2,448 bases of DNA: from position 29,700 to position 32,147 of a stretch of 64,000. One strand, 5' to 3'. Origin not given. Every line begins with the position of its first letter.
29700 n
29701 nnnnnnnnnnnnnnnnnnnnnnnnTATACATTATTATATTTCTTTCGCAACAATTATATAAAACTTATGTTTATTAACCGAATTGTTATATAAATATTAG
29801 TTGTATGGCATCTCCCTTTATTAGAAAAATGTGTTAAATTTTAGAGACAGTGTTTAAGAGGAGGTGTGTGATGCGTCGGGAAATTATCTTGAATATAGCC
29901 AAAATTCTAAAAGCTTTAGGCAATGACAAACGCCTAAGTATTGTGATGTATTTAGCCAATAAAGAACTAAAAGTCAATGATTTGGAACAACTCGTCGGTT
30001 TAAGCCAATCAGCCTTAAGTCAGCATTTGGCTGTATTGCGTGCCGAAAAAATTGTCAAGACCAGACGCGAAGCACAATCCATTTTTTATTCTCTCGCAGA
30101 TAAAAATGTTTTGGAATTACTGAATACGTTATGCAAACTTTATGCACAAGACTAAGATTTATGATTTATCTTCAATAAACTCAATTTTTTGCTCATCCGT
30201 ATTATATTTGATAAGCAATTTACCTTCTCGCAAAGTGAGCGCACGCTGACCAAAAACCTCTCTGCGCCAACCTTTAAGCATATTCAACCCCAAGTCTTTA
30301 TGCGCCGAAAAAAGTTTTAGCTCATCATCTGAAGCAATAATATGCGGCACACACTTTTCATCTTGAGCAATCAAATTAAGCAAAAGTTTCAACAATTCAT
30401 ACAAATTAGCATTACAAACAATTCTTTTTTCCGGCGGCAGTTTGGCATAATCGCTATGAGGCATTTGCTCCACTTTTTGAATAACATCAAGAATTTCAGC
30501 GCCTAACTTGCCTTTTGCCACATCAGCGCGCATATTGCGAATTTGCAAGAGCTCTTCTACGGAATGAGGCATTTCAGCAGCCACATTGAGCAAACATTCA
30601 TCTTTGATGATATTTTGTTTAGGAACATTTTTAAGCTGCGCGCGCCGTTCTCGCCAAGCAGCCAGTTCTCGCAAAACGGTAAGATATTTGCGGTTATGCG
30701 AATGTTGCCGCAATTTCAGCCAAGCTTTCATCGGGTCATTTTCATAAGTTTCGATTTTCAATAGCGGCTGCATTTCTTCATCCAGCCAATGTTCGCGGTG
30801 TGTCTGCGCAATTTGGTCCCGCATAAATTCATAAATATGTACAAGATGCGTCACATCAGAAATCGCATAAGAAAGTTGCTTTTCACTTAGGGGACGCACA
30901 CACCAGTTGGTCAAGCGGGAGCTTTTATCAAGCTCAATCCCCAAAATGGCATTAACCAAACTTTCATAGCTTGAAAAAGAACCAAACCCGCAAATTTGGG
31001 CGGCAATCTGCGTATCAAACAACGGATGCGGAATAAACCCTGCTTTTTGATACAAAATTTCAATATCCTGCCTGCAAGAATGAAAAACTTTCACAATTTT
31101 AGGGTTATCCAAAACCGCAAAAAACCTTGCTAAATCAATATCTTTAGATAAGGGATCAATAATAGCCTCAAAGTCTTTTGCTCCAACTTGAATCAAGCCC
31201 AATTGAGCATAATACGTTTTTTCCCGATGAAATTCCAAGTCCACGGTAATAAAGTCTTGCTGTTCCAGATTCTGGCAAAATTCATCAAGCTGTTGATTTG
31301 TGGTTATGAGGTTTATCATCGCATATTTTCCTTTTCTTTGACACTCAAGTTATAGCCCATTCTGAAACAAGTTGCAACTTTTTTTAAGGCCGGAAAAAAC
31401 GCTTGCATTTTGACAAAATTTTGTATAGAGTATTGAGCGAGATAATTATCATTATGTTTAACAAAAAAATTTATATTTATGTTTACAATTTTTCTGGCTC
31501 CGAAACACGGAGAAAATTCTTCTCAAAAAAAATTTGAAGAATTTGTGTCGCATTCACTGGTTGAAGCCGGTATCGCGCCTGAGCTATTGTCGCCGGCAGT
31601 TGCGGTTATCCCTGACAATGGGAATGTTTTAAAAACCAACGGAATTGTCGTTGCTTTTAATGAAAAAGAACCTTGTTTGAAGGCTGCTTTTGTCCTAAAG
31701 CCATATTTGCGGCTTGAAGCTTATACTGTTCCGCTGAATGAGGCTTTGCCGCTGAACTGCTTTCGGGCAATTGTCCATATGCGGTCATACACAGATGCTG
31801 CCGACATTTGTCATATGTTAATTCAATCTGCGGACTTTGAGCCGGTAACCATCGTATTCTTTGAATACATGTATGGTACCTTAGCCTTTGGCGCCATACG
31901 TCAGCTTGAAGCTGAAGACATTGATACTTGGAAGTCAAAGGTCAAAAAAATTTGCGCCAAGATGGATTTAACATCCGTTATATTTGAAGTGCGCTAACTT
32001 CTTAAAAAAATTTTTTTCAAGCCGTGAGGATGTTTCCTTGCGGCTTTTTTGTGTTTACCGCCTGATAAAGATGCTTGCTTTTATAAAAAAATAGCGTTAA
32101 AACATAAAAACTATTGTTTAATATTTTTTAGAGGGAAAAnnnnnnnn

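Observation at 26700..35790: Cassettes 1 and 2 form a 1.8-kb inverted repeat bracketing a 5.4-kb housekeeping block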

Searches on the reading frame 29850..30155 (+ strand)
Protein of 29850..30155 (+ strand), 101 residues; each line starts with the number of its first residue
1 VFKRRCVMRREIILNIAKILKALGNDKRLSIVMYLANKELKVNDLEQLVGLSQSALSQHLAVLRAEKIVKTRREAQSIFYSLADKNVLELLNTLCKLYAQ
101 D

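Call 10: search_protein_families(library=pfam, proteins=[window:29850-30155:+], max_evalue=0.01)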
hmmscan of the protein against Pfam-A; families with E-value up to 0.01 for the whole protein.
window:29850-30155:+ (101 aa): 8 families
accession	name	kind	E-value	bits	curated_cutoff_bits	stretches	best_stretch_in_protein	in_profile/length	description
PF01022.26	HTH_5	-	2.8e-12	46.8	22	1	26-70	2-46/47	Bacterial regulatory protein, arsR family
PF12802.13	MarR_2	-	2e-05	25.1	27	1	29-75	8-56/61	MarR family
PF12840.13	HTH_20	-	0.00018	21.9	27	1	23-71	1-50/51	Helix-turn-helix domain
PF13601.12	HTH_34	-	0.00027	21.5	27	1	28-75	2-50/80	Winged helix DNA-binding domain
PF04814.19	HNF-1_N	-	0.00085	20.2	29.7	1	30-73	125-166/175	Hepatocyte nuclear factor 1 (HNF-1), N terminus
PF01638.23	HxlR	-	0.0011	19.2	20.8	1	28-97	7-82/91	HxlR-like helix-turn-helix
PF24037.1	DUF7346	-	0.0022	18.5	28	1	15-85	59-130/139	Family of unknown function (DUF7346)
PF24038.1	DUF7347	-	0.0058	17.3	27.6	0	18-71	3-60/77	Domain of unknown function (DUF7347)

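Call 24: find_encoding_contigs(protein=window:29850-30155:+, flank=10000, max_places=10)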
Protein window:29850-30155:+ (101 aa): no gene with exactly this product is on record in the collection.

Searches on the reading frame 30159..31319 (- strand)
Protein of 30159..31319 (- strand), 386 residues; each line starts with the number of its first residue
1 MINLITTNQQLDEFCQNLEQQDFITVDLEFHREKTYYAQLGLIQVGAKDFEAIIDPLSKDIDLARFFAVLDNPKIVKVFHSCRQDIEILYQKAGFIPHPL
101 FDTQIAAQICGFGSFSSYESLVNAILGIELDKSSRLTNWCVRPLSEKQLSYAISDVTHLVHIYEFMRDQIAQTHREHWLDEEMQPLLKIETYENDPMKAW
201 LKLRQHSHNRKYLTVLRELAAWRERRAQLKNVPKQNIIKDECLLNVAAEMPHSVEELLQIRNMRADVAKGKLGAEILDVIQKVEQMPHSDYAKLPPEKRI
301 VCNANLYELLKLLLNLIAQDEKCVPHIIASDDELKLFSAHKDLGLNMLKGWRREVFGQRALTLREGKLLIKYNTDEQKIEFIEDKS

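Call 10: search_protein_families(library=pfam, proteins=[window:30159-31319:-], max_evalue=0.01)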
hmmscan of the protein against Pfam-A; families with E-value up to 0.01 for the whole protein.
window:30159-31319:- (386 aa): 3 families
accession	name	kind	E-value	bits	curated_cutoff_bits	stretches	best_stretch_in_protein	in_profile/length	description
PF01612.26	DNA_pol_A_exo1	-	3.8e-41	141.2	23.6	1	4-170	3-172/173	3'-5' exonuclease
PF00570.28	HRDC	-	7.8e-16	58.2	23.8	1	214-280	3-68/68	HRDC domain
PF13901.12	RH_dom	-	0.0077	16.6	28.1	0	158-263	25-128/206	Rubicon Homology Domain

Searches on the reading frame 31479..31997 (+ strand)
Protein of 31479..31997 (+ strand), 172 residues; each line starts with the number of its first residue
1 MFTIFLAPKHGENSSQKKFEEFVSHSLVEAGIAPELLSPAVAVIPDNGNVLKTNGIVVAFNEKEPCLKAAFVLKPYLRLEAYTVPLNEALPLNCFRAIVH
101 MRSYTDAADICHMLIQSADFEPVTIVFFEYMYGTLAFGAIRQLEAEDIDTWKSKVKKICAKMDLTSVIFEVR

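Call 10: search_protein_families(library=pfam, proteins=[window:31479-31997:+], max_evalue=0.01)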
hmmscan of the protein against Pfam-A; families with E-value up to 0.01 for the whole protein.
window:31479-31997:+ (172 aa): 0 families

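Call 25: find_encoding_contigs(protein=window:31479-31997:+, flank=10000, max_places=10)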
Protein window:31479-31997:+ (172 aa): 11 contigs read that carry it; 10 places shown.
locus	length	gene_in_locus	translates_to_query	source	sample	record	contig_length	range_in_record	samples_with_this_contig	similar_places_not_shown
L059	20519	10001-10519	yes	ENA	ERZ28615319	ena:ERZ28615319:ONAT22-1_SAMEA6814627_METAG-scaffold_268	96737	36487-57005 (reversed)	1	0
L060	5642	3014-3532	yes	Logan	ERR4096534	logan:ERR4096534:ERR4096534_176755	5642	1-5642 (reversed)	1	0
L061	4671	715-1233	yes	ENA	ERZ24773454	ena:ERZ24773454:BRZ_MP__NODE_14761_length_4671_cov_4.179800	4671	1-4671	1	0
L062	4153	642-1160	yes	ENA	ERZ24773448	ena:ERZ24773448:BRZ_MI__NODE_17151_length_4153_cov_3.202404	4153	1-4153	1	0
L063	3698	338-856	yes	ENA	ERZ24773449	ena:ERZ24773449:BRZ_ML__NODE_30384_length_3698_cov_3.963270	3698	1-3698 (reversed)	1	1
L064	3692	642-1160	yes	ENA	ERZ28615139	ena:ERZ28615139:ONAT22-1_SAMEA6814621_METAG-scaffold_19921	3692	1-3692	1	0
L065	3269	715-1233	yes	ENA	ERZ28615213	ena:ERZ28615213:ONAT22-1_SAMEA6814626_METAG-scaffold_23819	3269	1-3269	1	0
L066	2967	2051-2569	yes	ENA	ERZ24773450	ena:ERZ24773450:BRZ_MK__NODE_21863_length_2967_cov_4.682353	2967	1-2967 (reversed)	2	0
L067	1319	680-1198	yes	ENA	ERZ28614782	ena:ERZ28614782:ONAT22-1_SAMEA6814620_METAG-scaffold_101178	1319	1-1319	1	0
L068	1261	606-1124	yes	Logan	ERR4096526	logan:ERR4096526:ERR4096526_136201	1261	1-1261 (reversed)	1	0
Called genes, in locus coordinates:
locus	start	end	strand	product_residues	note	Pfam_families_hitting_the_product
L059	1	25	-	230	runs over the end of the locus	PF00072:Response_reg, PF00486:Trans_reg_C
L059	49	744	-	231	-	PF01066:CDP-OH_P_transf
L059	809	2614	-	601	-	PF01541:GIY-YIG, PF27096:UvrC_M, PF02151:UVR, PF22920:UvrC_RNaseH, PF08459:UvrC_RNaseH_dom, PF00633:HHH (faint), PF12826:HHH_2 (weak), PF14520:HHH_5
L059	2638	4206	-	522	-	-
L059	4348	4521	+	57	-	-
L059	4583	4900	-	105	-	-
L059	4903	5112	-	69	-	-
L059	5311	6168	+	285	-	-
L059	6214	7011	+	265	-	PF07603:Lcl_C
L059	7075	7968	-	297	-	PF00348:polyprenyl_synt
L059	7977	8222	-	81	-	PF02609:Exonuc_VII_S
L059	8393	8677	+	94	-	PF01022:HTH_5, PF12802:MarR_2 (faint)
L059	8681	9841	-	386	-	PF01612:DNA_pol_A_exo1, PF00570:HRDC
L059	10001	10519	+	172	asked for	-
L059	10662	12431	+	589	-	PF01336:tRNA_anti-codon, PF00152:tRNA-synt_2, PF02938:GAD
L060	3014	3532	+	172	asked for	-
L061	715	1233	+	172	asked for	-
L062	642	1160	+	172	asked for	-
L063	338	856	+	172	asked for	-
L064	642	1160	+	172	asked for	-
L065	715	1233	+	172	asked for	-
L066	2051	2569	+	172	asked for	-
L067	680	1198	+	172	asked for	-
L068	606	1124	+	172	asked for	-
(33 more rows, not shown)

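Call 55: search_protein_families(library=ncbifam, proteins=[window:31479-31997:+], max_evalue=0.01)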
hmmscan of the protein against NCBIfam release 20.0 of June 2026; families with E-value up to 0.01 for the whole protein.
window:31479-31997:+ (172 aa): 0 families
